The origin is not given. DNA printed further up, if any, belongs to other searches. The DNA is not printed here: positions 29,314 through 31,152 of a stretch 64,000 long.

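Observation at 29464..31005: Orphan modular type IV pilin with a C-terminal LamG lectin-like domain, fused onto the tsaEBD operon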

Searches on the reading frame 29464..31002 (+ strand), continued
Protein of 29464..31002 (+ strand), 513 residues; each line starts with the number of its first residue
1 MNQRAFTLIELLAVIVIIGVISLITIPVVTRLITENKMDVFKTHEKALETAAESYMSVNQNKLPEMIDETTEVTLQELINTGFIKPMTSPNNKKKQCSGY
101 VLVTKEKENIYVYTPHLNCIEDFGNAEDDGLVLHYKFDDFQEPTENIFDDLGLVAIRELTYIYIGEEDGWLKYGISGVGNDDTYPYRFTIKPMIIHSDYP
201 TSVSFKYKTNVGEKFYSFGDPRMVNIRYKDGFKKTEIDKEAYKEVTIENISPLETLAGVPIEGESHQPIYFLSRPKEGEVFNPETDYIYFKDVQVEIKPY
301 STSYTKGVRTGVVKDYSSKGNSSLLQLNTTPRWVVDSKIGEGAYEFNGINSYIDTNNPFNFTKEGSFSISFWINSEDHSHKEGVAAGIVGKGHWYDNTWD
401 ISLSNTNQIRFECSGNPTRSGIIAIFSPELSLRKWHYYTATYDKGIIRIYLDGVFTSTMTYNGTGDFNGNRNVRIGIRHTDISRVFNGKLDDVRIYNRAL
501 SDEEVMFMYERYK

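Call 47: find_encoding_contigs(protein=P0245, flank=10000, max_places=4)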
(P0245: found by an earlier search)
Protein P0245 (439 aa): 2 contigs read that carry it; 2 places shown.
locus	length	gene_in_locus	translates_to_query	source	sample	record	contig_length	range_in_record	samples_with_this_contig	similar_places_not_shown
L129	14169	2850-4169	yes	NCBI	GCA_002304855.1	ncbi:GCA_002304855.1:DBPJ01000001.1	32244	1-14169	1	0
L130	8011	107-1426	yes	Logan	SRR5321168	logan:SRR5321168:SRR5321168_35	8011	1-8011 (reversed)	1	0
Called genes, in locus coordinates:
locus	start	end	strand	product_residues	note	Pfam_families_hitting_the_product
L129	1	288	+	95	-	?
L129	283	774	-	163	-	-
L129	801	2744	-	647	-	PF00354:Pentaxin (weak), PF13385:Laminin_G_3, PF02210:Laminin_G_2 (faint), PF02973:Sialidase (faint), PF07953:Toxin_R_bind_N (weak), PF13385:Laminin_G_3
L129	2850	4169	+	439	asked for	PF00437:T2SSE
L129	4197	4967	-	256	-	PF06750:A24_N_bact, PF01478:Peptidase_A24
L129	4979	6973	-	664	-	PF00482:T2SSF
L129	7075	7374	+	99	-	PF14181:YqfQ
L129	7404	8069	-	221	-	PF12847:Methyltransf_18, PF04816:TrmK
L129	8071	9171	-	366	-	PF03979:Sigma70_r1_1, PF00140:Sigma70_r1_2, PF04542:Sigma70_r2, PF04539:Sigma70_r3, PF04545:Sigma70_r4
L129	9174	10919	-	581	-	PF01807:Zn_ribbon_DnaG, PF08275:DNAG_N, PF13662:Toprim_4, PF01751:Toprim, PF13155:Toprim_2, PF13362:Toprim_3, PF10410:DnaB_bind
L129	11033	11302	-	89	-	PF04060:FeS (weak)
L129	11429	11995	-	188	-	PF02508:Rnf-Nqr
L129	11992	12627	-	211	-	PF02508:Rnf-Nqr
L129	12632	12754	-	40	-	-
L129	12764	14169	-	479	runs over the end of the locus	PF03116:NQR2_RnfD_RnfE, PF04205:FMN_bind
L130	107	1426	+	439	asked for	PF00437:T2SSE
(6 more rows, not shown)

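Call 48: find_encoding_contigs(protein=P0242, flank=10000, max_places=3)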
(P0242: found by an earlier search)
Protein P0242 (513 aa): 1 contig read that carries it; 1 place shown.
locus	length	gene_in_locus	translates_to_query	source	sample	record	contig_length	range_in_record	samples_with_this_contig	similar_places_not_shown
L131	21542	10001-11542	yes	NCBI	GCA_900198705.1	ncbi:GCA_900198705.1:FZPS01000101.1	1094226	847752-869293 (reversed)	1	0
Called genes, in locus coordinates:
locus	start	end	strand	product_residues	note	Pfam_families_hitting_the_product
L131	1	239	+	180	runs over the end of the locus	PF06725:3D (weak)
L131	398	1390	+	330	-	PF01118:Semialdhyde_dh, PF02774:Semialdhyde_dhC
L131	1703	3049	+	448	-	PF00963:Cohesin (weak), PF12733:Cadherin-like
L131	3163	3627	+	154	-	PF08660:Alg14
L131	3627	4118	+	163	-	-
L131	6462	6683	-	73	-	PF14003:YlbE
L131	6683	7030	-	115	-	PF14071:YlbD_coat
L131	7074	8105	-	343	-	PF03989:DNA_gyraseA_C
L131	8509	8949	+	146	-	PF00814:TsaD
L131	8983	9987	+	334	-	PF00814:TsaD, PF22521:HypF_C_2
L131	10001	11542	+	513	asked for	PF07963:N_methyl (weak), PF07953:Toxin_R_bind_N, PF13385:Laminin_G_3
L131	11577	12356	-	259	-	PF00528:BPD_transp_1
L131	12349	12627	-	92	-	-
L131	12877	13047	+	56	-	-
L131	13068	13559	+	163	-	-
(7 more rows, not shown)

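Call 61: search_solved_structures(query=A1, max_evalue=0.01)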
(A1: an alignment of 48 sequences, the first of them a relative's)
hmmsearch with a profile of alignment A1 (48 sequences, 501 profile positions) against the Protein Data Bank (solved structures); distinct sequences matched with E-value up to 0.01: 84 (the best 60 are shown).
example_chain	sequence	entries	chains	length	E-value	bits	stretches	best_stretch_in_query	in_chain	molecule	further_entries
4qvs_A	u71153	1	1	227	1.6e-22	83.4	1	332-496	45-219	S-layer domain-containing protein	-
5hon_A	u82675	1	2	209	6.6e-15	58.2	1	345-493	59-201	Extracellular arabinanase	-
6hox_A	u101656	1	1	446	1.2e-14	57.4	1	303-499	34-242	Binding domain (Hc) of Paraclostridial Mosquitocidal Protein 1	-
5ho0_A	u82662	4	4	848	1.5e-13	53.8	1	345-493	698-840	Extracellular arabinanase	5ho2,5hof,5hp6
1diw_A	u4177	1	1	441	1.5e-11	47.1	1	347-499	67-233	TETANUS TOXIN HC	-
3hmy_A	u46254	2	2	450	1.7e-11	47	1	347-499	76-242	Tetanus toxin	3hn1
1a8d_A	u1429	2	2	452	1.8e-11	46.9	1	347-499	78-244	TETANUS NEUROTOXIN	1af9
7by4_A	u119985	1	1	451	1.9e-11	46.8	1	347-499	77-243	Tetanus toxin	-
1dfq_A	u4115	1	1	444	2e-11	46.7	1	347-499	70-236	TETANUS TOXIN HC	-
1dll_A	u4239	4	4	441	2.1e-11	46.7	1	347-499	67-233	TETANUS TOXIN | Tetanus toxin (Tentoxylysin)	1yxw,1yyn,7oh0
9fyq_C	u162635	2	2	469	2.3e-11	46.6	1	347-499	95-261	Tetanus toxin heavy chain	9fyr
1d0h_A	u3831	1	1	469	2.5e-11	46.4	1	347-499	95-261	PROTEIN (TETANUS TOXIN HC)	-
8pfb_G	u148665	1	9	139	2.6e-11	46.4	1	6-61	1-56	Type IV pilin PilE1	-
7ce2_A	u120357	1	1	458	3.5e-11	46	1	347-499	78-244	Tetanus toxin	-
1fv2_A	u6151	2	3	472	3.9e-11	45.8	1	347-499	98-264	TETANUS TOXIN HEAVY CHAIN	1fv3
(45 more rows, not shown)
